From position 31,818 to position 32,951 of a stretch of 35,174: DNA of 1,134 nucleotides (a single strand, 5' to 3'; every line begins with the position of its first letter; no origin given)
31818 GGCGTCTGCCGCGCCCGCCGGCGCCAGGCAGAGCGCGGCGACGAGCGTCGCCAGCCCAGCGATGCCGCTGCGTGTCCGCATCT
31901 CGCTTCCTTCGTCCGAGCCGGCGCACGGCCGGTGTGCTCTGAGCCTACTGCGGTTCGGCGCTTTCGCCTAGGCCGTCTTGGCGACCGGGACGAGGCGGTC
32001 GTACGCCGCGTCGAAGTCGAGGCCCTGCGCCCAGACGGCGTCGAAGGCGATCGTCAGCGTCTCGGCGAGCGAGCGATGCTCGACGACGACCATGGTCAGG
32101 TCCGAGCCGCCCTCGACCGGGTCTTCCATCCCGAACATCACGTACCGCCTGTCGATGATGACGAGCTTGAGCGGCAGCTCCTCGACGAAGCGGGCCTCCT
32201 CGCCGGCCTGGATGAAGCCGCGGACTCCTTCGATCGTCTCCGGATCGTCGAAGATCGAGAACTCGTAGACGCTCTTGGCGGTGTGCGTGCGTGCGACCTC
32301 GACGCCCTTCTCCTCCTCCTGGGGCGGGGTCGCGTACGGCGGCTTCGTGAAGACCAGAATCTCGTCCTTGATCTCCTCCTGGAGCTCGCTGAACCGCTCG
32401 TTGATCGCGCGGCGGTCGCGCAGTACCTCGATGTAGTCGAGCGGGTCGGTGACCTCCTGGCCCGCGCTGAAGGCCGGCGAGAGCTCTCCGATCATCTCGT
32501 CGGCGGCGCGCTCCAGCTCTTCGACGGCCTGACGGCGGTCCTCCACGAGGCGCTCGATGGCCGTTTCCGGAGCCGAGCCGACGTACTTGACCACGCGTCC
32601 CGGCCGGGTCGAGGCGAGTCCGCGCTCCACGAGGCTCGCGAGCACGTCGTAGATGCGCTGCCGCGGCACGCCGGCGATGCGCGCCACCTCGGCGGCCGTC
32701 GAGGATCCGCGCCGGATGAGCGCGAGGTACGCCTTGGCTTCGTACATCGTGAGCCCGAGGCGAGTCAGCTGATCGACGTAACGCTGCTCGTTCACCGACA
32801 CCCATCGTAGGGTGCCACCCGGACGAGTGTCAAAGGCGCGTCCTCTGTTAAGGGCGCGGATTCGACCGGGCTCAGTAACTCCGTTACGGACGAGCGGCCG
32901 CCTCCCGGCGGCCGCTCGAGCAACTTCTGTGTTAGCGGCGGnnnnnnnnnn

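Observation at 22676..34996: Co-oriented island of secreted proteases and a propeller protein built around a TrmB-family regulator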

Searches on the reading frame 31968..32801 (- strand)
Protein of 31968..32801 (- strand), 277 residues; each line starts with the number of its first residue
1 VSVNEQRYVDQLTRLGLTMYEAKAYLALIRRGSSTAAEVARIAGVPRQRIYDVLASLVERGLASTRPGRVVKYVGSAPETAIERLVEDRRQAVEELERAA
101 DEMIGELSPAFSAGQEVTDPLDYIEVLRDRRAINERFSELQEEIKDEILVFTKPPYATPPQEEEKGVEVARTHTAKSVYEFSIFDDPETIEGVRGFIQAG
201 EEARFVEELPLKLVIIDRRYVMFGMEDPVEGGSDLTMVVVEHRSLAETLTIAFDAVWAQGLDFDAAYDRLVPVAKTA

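Call 4: search_protein_families(library=pfam, proteins=[window:31968-32801:-], max_evalue=0.01)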
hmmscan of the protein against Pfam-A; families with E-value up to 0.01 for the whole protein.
window:31968-32801:- (277 aa): 5 families
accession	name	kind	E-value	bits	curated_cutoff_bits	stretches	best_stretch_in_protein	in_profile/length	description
PF01978.25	TrmB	-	2.5e-20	72.5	25.6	1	12-74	1-63/68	Sugar-specific transcriptional regulator TrmB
PF24217.1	DUF7436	-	1.5e-05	25.4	34.2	1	202-259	92-149/153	Family of unknown function (DUF7436)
PF12802.13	MarR_2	-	0.0012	19.4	27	1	27-66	13-53/61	MarR family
PF21943.1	TetR_C_46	-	0.0037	17.9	27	1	23-98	21-100/109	Tetracyclin repressor-like, C-terminal domain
PF13551.12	HTH_29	-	0.0057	17.2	28.1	1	26-67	5-46/64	Winged helix-turn helix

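Call 5: search_protein_families(library=ncbifam, proteins=[window:31968-32801:-], max_evalue=0.01)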
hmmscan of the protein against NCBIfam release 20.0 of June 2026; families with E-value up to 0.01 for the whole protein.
window:31968-32801:- (277 aa): 6 families
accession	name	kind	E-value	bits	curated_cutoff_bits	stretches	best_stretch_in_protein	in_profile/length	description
NF041141.1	tran_reg_TrmBL2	equivalog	9.5e-21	74.5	530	1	14-227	13-227/264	HTH-type transcriptional regulator TrmBL2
NF047390.1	TransRegTrmBL1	equivalog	1.4e-18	67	650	1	4-104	2-102/341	HTH-type sugar sensing transcriptional regulator TrmBL1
NF040851.1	tran_reg_TrmB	equivalog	8.1e-15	54.8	600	1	7-122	6-122/338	HTH-type sugar-sensing transcriptional regulator TrmB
NF047392.1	TransRegTrmBHalo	equivalog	6.9e-14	51.6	500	1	13-98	14-99/349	HTH-type sugar sensing transcriptional regulator TrmB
TIGR04222.1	near_uncomplex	domain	0.0033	17.1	43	1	34-92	34-94/229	TIGR04222 domain-containing membrane protein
NF033545.0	transpos_IS630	equivalog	0.0072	15.8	100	0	26-92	6-80/299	IS630 family transposase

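Call 11: find_homologous_proteins(query=window:31968-32801:-)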
Query window:31968-32801:- (277 aa): 2068 proteins with E <= 0.001 among 7141 candidates; the best 120 are listed.
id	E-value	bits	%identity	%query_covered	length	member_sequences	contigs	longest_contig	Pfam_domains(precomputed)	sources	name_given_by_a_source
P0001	5.3e-157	539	92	99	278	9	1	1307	PF01978.26,PF24217.2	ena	-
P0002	5.1e-156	536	91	99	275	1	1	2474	PF01978.26,PF24217.2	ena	-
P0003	1.0e-141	489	83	98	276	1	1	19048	PF01978.26,PF24217.2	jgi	jgi:HTH-type transcriptional regulator, sugar sensing transcriptional regulator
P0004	9.5e-141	486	84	99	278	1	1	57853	PF01978.26,PF24217.2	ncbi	-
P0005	4.9e-140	483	84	97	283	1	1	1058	PF01978.26,PF24217.2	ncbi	-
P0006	7.3e-139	479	82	99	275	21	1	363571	PF01978.26,PF24217.2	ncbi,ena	-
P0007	9.3e-139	479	81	100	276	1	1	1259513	PF01978.26,PF24217.2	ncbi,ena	-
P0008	3.8e-138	477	82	96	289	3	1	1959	PF01978.26,PF24217.2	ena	-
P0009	7.5e-138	476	83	99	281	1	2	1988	PF01978.26,PF24217.2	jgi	jgi:sugar-specific transcriptional regulator TrmB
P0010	7.7e-138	476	83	99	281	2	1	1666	PF01978.26,PF24217.2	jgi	jgi:HTH-type transcriptional regulator, sugar sensing transcriptional regulator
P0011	1.6e-137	475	82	98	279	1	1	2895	PF01978.26,PF24217.2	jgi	jgi:sugar-specific transcriptional regulator TrmB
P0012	2.0e-137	475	82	98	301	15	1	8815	PF01978.26,PF24217.2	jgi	jgi:sugar-specific transcriptional regulator TrmB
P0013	2.1e-137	475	81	100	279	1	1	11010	PF01978.26,PF24217.2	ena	-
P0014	2.3e-137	474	81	99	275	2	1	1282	PF01978.26,PF24217.2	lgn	-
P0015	5.0e-137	473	82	98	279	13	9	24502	PF01978.26,PF24217.2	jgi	jgi:sugar-specific transcriptional regulator TrmB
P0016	1.7e-136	472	81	98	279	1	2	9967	PF01978.26,PF24217.2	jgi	jgi:HTH-type transcriptional regulator, sugar sensing transcriptional regulator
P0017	1.8e-136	472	83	99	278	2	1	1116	PF01978.26,PF24217.2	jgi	jgi:sugar-specific transcriptional regulator TrmB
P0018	2.0e-136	471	82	98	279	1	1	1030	PF01978.26,PF24217.2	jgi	jgi:sugar-specific transcriptional regulator TrmB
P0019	2.1e-136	471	81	99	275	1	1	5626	PF01978.26,PF24217.2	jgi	jgi:HTH-type transcriptional regulator, sugar sensing transcriptional regulator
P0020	2.3e-136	471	82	96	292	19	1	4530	PF01978.26,PF24217.2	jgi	jgi:sugar-specific transcriptional regulator TrmB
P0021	2.8e-135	468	82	95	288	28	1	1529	PF01978.26,PF24217.2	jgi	jgi:sugar-specific transcriptional regulator TrmB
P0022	9.6e-135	466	82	97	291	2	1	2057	PF01978.26,PF24217.2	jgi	jgi:sugar-specific transcriptional regulator TrmB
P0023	4.2e-133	460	81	96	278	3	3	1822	PF01978.26,PF24217.2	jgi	jgi:sugar-specific transcriptional regulator TrmB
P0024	6.0e-133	460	80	96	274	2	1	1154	PF01978.26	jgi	jgi:sugar-specific transcriptional regulator TrmB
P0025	1.2e-132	459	79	99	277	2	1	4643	PF01978.26,PF24217.2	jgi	-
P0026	3.5e-132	457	80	96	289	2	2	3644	PF01978.26,PF24217.2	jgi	jgi:HTH-type transcriptional regulator, sugar sensing transcriptional regulator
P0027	1.1e-131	456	80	95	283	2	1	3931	PF01978.26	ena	-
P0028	2.3e-131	455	81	97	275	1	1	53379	PF01978.26,PF24217.2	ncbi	ncbi:MAG: TrmB family transcriptional regulator [Gaiellaceae bacterium]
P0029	5.8e-129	447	83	94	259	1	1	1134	PF01978.26,PF24217.2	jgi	-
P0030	2.1e-128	445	77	96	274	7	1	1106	PF01978.26,PF24217.2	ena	-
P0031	6.4e-128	443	82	91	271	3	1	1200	PF01978.26,PF24217.2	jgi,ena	-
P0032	8.0e-127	440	78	96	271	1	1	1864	PF01978.26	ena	-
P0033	9.7e-123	427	75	97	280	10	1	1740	PF01978.26,PF24217.2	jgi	jgi:sugar-specific transcriptional regulator TrmB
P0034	5.6e-121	421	76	95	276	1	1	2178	PF01978.26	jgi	jgi:sugar-specific transcriptional regulator TrmB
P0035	1.9e-120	419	73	97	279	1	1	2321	PF01978.26,PF24217.2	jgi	jgi:sugar-specific transcriptional regulator TrmB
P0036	2.2e-120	419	74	97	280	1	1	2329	PF01978.26,PF24217.2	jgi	jgi:sugar-specific transcriptional regulator TrmB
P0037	2.9e-120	418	74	95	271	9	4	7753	PF01978.26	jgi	jgi:HTH-type transcriptional regulator, sugar sensing transcriptional regulator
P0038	3.4e-120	418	71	97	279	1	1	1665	PF01978.26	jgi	jgi:sugar-specific transcriptional regulator TrmB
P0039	3.5e-120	418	75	97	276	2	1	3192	PF01978.26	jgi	jgi:sugar-specific transcriptional regulator TrmB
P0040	5.5e-120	418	75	95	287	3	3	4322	PF01978.26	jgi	jgi:HTH-type transcriptional regulator, sugar sensing transcriptional regulator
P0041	7.5e-120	417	74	95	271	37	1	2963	PF01978.26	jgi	jgi:sugar-specific transcriptional regulator TrmB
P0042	7.8e-120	417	72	97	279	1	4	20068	PF01978.26,PF24217.2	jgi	jgi:HTH-type transcriptional regulator, sugar sensing transcriptional regulator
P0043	5.6e-119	414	73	97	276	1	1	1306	PF01978.26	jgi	jgi:HTH-type transcriptional regulator, sugar sensing transcriptional regulator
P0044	1.2e-118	413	73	95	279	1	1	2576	PF01978.26,PF24217.2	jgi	jgi:HTH-type transcriptional regulator, sugar sensing transcriptional regulator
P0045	1.8e-118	413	73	95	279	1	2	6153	PF01978.26,PF24217.2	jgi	jgi:sugar-specific transcriptional regulator TrmB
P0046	2.0e-118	412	73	96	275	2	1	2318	PF01978.26,PF24217.2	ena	-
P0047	3.0e-118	412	72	95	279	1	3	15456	PF01978.26,PF24217.2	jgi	jgi:sugar-specific transcriptional regulator TrmB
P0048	3.3e-118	412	75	95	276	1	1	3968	PF01978.26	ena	-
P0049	3.6e-118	412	73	95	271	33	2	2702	PF01978.26,PF24217.2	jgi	jgi:sugar-specific transcriptional regulator TrmB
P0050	7.0e-118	411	70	99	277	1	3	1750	PF01978.26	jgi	jgi:HTH-type transcriptional regulator, sugar sensing transcriptional regulator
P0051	1.5e-117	410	70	98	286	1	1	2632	PF01978.26,PF24217.2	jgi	jgi:HTH-type transcriptional regulator, sugar sensing transcriptional regulator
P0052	1.9e-117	409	72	95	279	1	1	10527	PF01978.26,PF24217.2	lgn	-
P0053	2.0e-117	409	70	98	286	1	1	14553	PF01978.26,PF24217.2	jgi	jgi:HTH-type transcriptional regulator, sugar sensing transcriptional regulator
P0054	2.2e-117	409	72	95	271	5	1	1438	PF01978.26,PF24217.2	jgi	jgi:HTH-type transcriptional regulator, sugar sensing transcriptional regulator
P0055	2.7e-117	409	72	95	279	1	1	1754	PF01978.26,PF24217.2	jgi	jgi:sugar-specific transcriptional regulator TrmB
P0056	3.7e-117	408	72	95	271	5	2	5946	PF01978.26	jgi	jgi:HTH-type transcriptional regulator, sugar sensing transcriptional regulator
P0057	5.7e-117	408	71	97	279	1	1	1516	PF01978.26,PF24217.2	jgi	jgi:sugar-specific transcriptional regulator TrmB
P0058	6.3e-117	407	72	95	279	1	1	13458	PF01978.26,PF24217.2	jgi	jgi:HTH-type transcriptional regulator, sugar sensing transcriptional regulator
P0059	7.1e-117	407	72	95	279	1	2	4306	PF01978.26,PF24217.2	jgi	jgi:HTH-type transcriptional regulator, sugar sensing transcriptional regulator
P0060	8.7e-117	407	69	98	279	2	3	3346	PF01978.26,PF24217.2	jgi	jgi:HTH-type transcriptional regulator, sugar sensing transcriptional regulator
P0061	8.8e-117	407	69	97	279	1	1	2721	PF01978.26,PF24217.2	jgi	jgi:HTH-type transcriptional regulator, sugar sensing transcriptional regulator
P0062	9.7e-117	407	71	95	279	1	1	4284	PF01978.26,PF24217.2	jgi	jgi:HTH-type transcriptional regulator, sugar sensing transcriptional regulator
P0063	2.0e-116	406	73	95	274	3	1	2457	PF01978.26,PF24217.2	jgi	-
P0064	2.6e-116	405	71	97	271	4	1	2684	PF01978.26,PF24217.2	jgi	jgi:sugar-specific transcriptional regulator TrmB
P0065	2.7e-116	405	69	98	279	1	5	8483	PF01978.26,PF24217.2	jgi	jgi:sugar-specific transcriptional regulator TrmB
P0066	3.0e-116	405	71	95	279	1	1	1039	PF01978.26,PF24217.2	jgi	jgi:HTH-type transcriptional regulator, sugar sensing transcriptional regulator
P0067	3.6e-116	405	70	97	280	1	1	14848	PF01978.26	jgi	jgi:sugar-specific transcriptional regulator TrmB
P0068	3.6e-116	405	72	97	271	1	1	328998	PF01978.26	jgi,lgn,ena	-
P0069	3.7e-116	405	70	97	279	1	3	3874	PF01978.26,PF24217.2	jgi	jgi:HTH-type transcriptional regulator, sugar sensing transcriptional regulator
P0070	3.8e-116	405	70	97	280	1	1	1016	PF01978.26,PF24217.2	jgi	jgi:HTH-type transcriptional regulator, sugar sensing transcriptional regulator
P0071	3.9e-116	405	70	97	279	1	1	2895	PF01978.26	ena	-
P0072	4.0e-116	405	70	97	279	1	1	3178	PF01978.26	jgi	jgi:sugar-specific transcriptional regulator TrmB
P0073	4.4e-116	405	72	97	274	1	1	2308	PF01978.26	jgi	jgi:sugar-specific transcriptional regulator TrmB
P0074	4.5e-116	405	73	95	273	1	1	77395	PF01978.26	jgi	jgi:sugar-specific transcriptional regulator TrmB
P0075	5.0e-116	405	70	99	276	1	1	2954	PF01978.26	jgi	jgi:sugar-specific transcriptional regulator TrmB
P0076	5.9e-116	404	72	95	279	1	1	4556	PF01978.26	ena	-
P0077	6.0e-116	404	71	95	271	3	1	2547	PF01978.26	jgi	-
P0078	6.6e-116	404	69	98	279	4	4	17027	PF01978.26,PF24217.2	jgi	jgi:HTH-type transcriptional regulator, sugar sensing transcriptional regulator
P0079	7.1e-116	404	70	97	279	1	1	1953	PF01978.26,PF24217.2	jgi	jgi:HTH-type transcriptional regulator, sugar sensing transcriptional regulator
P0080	8.7e-116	404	72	95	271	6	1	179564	PF01978.26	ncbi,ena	-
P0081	1.1e-115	403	72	96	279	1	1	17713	PF01978.26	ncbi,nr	ncbi:MAG TPA: helix-turn-helix domain-containing protein [Candidatus Limnocylindrales bacterium]|nr:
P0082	1.2e-115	403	69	97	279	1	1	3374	PF01978.26,PF24217.2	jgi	jgi:HTH-type transcriptional regulator, sugar sensing transcriptional regulator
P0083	1.3e-115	403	73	95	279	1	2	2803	PF01978.26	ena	-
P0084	1.4e-115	403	70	97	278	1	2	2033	PF01978.26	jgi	jgi:sugar-specific transcriptional regulator TrmB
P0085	1.4e-115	403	69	97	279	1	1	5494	PF01978.26,PF24217.2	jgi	jgi:HTH-type transcriptional regulator, sugar sensing transcriptional regulator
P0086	1.7e-115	403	71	97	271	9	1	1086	PF01978.26,PF24217.2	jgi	jgi:HTH-type transcriptional regulator, sugar sensing transcriptional regulator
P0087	1.8e-115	403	69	97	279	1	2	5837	PF01978.26,PF24217.2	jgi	jgi:sugar-specific transcriptional regulator TrmB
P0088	1.8e-115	403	70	97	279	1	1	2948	PF01978.26,PF24217.2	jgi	jgi:HTH-type transcriptional regulator, sugar sensing transcriptional regulator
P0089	2.7e-115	402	73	95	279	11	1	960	PF01978.26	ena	-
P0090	2.8e-115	402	69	98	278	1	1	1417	PF01978.26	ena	-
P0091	2.8e-115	402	71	96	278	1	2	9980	PF01978.26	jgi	jgi:HTH-type transcriptional regulator, sugar sensing transcriptional regulator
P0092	2.8e-115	402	70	95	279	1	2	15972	PF01978.26,PF24217.2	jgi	jgi:sugar-specific transcriptional regulator TrmB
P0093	3.0e-115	402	69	97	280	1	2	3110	PF01978.26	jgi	jgi:sugar-specific transcriptional regulator TrmB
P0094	3.2e-115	402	69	97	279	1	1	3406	PF01978.26,PF24217.2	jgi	jgi:HTH-type transcriptional regulator, sugar sensing transcriptional regulator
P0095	4.0e-115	402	70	97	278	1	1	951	PF01978.26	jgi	jgi:sugar-specific transcriptional regulator TrmB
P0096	4.0e-115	402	68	98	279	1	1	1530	PF01978.26,PF24217.2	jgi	jgi:sugar-specific transcriptional regulator TrmB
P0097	4.2e-115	402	72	95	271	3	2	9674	PF01978.26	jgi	jgi:sugar-specific transcriptional regulator TrmB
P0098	8.3e-115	401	71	94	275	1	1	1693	PF01978.26,PF24217.2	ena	-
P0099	1.1e-114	400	71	97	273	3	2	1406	PF01978.26,PF24217.2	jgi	jgi:HTH-type transcriptional regulator, sugar sensing transcriptional regulator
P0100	1.1e-114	400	72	94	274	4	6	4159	PF01978.26,PF24217.2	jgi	jgi:sugar-specific transcriptional regulator TrmB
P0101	1.1e-114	400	71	95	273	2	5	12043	PF01978.26,PF24217.2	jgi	jgi:sugar-specific transcriptional regulator TrmB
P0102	1.2e-114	400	71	96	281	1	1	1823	PF01978.26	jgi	jgi:HTH-type transcriptional regulator, sugar sensing transcriptional regulator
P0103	1.3e-114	400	71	97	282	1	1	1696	PF01978.26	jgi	jgi:HTH-type transcriptional regulator, sugar sensing transcriptional regulator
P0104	1.4e-114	400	71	97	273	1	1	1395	PF01978.26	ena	-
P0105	1.4e-114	400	70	95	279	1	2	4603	PF01978.26,PF24217.2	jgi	jgi:sugar-specific transcriptional regulator TrmB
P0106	1.5e-114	400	71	97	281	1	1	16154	PF01978.26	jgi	jgi:sugar-specific transcriptional regulator TrmB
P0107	1.5e-114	400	70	99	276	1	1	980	PF01978.26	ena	-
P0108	1.6e-114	400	72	95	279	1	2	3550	PF01978.26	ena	-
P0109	1.8e-114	399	71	96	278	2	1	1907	PF01978.26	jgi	jgi:sugar-specific transcriptional regulator TrmB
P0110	1.9e-114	399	71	95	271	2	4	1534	PF01978.26,PF24217.2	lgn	-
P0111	2.0e-114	399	71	95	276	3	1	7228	PF01978.26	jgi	jgi:sugar-specific transcriptional regulator TrmB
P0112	2.0e-114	399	71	97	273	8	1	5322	PF01978.26,PF24217.2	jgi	jgi:sugar-specific transcriptional regulator TrmB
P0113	2.2e-114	399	73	94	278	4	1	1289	PF01978.26,PF24217.2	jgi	-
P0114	2.3e-114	399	70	97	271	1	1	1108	PF01978.26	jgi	jgi:sugar-specific transcriptional regulator TrmB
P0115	2.4e-114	399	68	97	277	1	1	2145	PF01978.26,PF24217.2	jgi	jgi:sugar-specific transcriptional regulator TrmB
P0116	2.9e-114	399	72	96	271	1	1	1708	PF01978.26,PF24217.2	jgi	-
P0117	3.7e-114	398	69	97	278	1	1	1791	PF01978.26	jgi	jgi:sugar-specific transcriptional regulator TrmB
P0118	3.7e-114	398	72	94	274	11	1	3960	PF01978.26,PF24217.2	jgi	jgi:HTH-type transcriptional regulator, sugar sensing transcriptional regulator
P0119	3.9e-114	398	71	95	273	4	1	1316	PF01978.26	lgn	-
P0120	4.1e-114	398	73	94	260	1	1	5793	PF01978.26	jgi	jgi:sugar-specific transcriptional regulator TrmB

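Call 13: find_related_loci(query=A1, collection=genome_contigs, flank=10000)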
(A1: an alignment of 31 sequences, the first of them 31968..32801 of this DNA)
Query A1 (277 aa) in genome_contigs; peptide patterns used: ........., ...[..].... (x = any residue, [..] = any of these).
438 stretches matched a pattern; 378 encode a relative of the query (tblastn E <= 1e-3); the best 80 are kept; 80 distinct loci.
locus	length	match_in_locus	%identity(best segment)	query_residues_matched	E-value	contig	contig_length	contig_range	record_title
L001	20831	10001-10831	82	1-277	2e-149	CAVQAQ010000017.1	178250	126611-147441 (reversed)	MAG: uncultured Thermoleophilia bacterium isolate MFD05088.bin.2.149 genome assembly, contig: contig_51646, whole genome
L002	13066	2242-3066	83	3-277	3e-148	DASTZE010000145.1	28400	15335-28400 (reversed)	MAG TPA_asm: Gaiellaceae bacterium isolate SMAG_U2460 k141_276504, whole genome shotgun sequence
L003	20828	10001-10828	82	2-277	1e-147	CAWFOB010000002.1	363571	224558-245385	MAG: uncultured Thermoleophilia bacterium isolate MFD06085.bin.2.33 genome assembly, contig: contig_26440, whole genome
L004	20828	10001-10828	82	2-277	4e-147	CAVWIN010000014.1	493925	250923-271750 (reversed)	MAG: uncultured Thermoleophilia bacterium isolate MFD02159.bin.2.56 genome assembly, contig: contig_35840, whole genome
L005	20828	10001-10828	81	1-277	5e-147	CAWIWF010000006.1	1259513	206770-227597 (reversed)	MAG: uncultured Thermoleophilia bacterium isolate MFD04212.bin.2.33 genome assembly, contig: contig_6834, whole genome s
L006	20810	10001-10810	81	8-277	3e-140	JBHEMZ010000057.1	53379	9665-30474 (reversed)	MAG: Gaiellaceae bacterium isolate S4_bin.24.orig S4_k141_1177444, whole genome shotgun sequence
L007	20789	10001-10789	72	9-271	3e-123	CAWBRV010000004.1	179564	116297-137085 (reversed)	MAG: uncultured Actinomycetes bacterium isolate MFD02134.bin.1.225 genome assembly, contig: contig_27211, whole genome s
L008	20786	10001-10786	72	10-271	4e-121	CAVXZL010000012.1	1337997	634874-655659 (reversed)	MAG: uncultured Actinomycetes bacterium isolate MFD08821.bin.1.92 genome assembly, contig: contig_722, whole genome shot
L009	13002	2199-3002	66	4-271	3e-120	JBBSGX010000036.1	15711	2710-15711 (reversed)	MAG: Candidatus Limnocylindrales bacterium isolate LS2_sbin.52 LS2_sbin.52_K_58961_L_15711_cov_102.7570, whole genome sh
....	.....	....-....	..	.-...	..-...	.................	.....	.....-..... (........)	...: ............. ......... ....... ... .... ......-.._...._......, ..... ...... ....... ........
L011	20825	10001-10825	68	4-277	3e-119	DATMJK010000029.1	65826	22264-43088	MAG TPA_asm: Candidatus Limnocylindrales bacterium isolate SMAG_U13566 k141_23631, whole genome shotgun sequence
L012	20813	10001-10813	68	1-271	2e-118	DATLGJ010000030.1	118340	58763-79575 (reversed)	MAG TPA_asm: Candidatus Limnocylindrales bacterium isolate SMAG_U13611 k141_283244, whole genome shotgun sequence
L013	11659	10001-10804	66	4-271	4e-118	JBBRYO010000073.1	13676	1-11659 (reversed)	MAG: Candidatus Limnocylindrales bacterium isolate La5_metabat2.116 La5_metabat2.116_K_2179427_L_13676_cov_53.7872, whol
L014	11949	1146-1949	68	4-271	1e-117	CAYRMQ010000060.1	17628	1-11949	MAG TPA_asm: uncultured Anaerolineaceae bacterium isolate SRP284430_co1_24 genome assembly, contig: NODE_1969_length_176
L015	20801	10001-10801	68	4-270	1e-117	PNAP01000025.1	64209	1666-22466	MAG: Chloroflexi bacterium isolate palsa_1032 73.20110800_P1D.67_contig_6984, whole genome shotgun sequence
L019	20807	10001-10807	67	3-271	1e-116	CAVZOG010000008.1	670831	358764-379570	MAG: uncultured Chloroflexia bacterium isolate MFD02840.bin.3.831 genome assembly, contig: contig_46041, whole genome sh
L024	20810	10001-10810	64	2-271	5e-115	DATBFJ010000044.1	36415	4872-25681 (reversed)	MAG TPA_asm: Candidatus Limnocylindrales bacterium isolate SMAG_U3808 k141_6291027, whole genome shotgun sequence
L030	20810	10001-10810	65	2-271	6e-114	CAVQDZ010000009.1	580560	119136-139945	MAG: uncultured Chloroflexia bacterium isolate MFD02134.bin.2.238 genome assembly, contig: contig_9144, whole genome sho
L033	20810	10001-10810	66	8-277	3e-113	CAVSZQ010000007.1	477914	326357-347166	MAG: uncultured Actinomycetes bacterium isolate MFD05454.bin.2.214 genome assembly, contig: contig_41575, whole genome s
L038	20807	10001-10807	66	8-276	1e-112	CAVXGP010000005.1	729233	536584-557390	MAG: uncultured Actinomycetes bacterium isolate MFD02360.bin.3.230 genome assembly, contig: contig_18265, whole genome s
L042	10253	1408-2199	67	8-271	1e-111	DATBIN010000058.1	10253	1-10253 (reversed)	MAG TPA_asm: Gaiella sp. isolate SMAG_U3895 k141_1762330, whole genome shotgun sequence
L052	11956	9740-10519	68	4-263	8e-110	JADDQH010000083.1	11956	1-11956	MAG: Chloroflexota bacterium isolate YB3_1 AB19_YB3_607_length_12082_cov_36, whole genome shotgun sequence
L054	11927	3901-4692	66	7-270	2e-109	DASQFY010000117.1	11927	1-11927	MAG TPA_asm: Candidatus Dormiibacterota bacterium isolate SMAG_U11792 k141_428825, whole genome shotgun sequence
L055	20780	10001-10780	65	9-268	3e-109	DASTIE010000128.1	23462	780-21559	MAG TPA_asm: Candidatus Limnocylindrales bacterium isolate SMAG_U877 k141_1629273, whole genome shotgun sequence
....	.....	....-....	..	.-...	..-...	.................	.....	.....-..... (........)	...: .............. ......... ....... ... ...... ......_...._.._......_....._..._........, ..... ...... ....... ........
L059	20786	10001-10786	65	9-270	4e-109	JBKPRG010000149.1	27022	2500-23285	MAG: Actinomycetota bacterium isolate GS_EKS_MAG_00055 GS_EKS_000003385423, whole genome shotgun sequence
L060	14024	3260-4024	67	10-264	1e-108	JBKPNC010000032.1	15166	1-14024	MAG: Actinomycetota bacterium isolate GS_HAYS_MAG_00050 GS_HAYS_000000217685, whole genome shotgun sequence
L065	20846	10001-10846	61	9-274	5e-108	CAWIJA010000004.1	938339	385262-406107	MAG: uncultured Actinomycetes bacterium isolate MFD04944.bin.2.125 genome assembly, contig: contig_46855, whole genome s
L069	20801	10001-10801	64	11-277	9e-108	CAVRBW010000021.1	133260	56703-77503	MAG: uncultured Actinomycetes bacterium isolate MFD04944.bin.3.194 genome assembly, contig: contig_65534, whole genome s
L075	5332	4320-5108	64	2-264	1e-105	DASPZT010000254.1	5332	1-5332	MAG TPA_asm: Candidatus Limnocylindria bacterium isolate SMAG_U11626 k141_1598002, whole genome shotgun sequence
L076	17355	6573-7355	63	9-269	4e-105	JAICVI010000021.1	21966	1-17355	MAG: Chloroflexota bacterium isolate HEB_FP_1_bin.40 k141_794697_length_21966_cov_11.4784, whole genome shotgun sequence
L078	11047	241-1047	60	3-271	6e-105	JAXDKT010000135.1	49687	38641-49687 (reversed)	MAG: Chloroflexota bacterium isolate BP_600 scaffold_100279, whole genome shotgun sequence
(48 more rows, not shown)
